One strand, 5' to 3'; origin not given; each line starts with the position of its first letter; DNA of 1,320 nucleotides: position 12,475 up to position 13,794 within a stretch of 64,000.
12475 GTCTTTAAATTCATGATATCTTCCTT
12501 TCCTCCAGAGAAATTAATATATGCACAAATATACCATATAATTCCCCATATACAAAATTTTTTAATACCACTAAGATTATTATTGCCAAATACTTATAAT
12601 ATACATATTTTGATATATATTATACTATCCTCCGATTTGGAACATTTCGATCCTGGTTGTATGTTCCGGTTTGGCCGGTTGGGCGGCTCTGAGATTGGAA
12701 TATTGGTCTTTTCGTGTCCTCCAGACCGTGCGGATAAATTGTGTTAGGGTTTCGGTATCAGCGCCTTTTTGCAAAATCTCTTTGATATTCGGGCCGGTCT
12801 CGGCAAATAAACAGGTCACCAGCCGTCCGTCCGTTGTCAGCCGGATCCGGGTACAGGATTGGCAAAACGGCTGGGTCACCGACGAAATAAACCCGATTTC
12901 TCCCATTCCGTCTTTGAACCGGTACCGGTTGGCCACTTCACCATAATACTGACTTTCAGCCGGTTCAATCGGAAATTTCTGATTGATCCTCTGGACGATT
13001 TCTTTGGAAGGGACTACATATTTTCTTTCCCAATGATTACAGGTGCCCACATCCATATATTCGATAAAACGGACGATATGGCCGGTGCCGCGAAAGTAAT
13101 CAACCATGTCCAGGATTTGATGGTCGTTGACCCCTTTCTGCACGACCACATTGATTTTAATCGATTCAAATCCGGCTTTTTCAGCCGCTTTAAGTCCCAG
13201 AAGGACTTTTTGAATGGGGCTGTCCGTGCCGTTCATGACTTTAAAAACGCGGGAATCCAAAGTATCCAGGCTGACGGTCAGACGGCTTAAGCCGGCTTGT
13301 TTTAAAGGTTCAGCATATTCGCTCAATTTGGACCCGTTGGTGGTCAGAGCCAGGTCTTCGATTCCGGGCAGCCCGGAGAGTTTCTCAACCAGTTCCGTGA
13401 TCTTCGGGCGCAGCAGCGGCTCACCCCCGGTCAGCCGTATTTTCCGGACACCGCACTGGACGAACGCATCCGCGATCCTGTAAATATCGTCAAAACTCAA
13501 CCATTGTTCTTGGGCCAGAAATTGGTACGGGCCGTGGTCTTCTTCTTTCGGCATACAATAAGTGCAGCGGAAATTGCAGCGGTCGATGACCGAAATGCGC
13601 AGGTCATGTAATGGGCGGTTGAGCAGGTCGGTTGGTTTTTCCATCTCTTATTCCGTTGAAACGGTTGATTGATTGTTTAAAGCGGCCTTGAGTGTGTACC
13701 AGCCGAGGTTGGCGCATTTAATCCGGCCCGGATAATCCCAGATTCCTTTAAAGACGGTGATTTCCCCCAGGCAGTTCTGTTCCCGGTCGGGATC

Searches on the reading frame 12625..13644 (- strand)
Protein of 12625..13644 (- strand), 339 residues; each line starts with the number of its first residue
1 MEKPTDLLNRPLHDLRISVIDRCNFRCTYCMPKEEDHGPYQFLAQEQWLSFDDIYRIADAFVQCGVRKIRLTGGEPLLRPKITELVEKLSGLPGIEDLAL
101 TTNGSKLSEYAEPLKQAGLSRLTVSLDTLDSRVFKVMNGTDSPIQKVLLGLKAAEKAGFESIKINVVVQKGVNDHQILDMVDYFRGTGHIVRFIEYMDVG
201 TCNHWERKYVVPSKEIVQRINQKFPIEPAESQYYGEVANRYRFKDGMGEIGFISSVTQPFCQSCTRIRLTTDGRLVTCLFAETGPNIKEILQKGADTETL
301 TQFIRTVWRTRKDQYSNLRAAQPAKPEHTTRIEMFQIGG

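Call 83: search_protein_families(library=pfam, proteins=[window:12625-13644:-], max_evalue=0.001)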
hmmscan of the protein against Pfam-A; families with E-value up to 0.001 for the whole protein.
window:12625-13644:- (339 aa): 3 families
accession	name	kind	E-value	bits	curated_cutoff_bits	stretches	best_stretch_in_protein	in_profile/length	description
PF06463.18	Mob_synth_C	-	1.1e-40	139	37.4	1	191-316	3-127/128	Molybdenum Cofactor Synthesis C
PF04055.27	Radical_SAM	-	6.4e-34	118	29.5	1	17-183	1-165/166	Radical SAM superfamily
PF13353.11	Fer4_12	-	2.9e-05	24.8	22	1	20-127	12-114/137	4Fe-4S single cluster domain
